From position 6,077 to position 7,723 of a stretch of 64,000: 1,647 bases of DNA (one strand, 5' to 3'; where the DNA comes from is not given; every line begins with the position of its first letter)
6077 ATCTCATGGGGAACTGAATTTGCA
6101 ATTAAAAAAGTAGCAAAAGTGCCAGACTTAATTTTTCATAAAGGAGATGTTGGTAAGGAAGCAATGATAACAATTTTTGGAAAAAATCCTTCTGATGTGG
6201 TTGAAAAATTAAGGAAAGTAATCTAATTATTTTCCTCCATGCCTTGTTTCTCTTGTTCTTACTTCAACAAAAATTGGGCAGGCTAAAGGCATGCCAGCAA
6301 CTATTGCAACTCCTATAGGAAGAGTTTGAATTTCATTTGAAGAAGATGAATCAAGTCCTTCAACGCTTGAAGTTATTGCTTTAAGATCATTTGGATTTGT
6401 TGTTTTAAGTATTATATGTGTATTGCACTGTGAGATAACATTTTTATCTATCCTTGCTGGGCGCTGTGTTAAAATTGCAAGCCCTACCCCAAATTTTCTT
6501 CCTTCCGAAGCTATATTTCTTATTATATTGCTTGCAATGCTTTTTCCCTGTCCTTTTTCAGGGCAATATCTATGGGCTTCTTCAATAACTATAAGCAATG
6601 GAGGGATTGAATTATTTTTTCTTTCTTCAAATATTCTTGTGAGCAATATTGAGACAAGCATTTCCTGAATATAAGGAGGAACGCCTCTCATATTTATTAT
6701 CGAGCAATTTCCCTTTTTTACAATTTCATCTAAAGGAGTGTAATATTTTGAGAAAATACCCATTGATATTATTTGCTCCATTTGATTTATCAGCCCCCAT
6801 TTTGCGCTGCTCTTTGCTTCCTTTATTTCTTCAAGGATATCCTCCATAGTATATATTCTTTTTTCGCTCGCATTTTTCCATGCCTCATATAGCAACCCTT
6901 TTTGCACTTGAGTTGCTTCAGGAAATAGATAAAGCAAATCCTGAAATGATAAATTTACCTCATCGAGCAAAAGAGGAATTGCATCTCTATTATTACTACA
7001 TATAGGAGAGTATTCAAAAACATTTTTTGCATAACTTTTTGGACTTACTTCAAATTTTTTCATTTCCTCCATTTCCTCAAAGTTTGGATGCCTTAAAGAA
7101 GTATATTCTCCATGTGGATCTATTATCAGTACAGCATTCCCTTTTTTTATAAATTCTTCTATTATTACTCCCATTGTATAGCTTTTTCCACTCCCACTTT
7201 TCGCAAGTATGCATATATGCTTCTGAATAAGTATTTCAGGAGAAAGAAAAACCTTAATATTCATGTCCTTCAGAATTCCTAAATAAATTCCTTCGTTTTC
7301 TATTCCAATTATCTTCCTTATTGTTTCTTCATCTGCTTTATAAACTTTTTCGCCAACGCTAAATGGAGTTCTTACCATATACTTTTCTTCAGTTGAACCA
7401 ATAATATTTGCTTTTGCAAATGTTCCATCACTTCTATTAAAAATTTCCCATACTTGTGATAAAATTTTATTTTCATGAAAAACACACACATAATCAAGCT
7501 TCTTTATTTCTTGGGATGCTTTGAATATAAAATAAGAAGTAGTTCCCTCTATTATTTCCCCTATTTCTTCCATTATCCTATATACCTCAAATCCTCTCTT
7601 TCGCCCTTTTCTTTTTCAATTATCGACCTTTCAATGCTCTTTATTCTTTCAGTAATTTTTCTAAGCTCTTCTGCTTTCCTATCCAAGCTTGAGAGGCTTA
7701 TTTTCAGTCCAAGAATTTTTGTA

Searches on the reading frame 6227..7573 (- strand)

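Call 33: search_protein_families(library=pfam, proteins=[window:6227-7573:-])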
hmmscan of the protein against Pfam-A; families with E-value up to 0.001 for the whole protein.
window:6227-7573:- (448 aa): 6 families
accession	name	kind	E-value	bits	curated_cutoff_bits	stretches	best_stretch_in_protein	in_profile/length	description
PF01935.23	DUF87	-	1.9e-36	126.7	23.2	1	96-314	1-220/220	Helicase HerA, central domain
PF05872.18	HerA_C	-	5.8e-06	25.7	22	0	318-426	251-362/502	Helicase HerA-like C-terminal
PF12846.13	AAA_10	-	1.7e-05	24.5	27.5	1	119-266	23-150/362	AAA-like domain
PF04851.21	ResIII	-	4e-05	24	22.5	0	117-173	23-81/164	Type III restriction enzyme, res subunit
PF02534.20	T4SS-DNA_transf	-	0.00022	20.7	20.1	1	78-160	14-85/468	Type IV secretory system Conjugative DNA transfer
PF10412.15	TrwB_AAD_bind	-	0.00045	19.7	20.5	0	116-159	14-57/387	Type IV secretion-system coupling protein DNA-binding domain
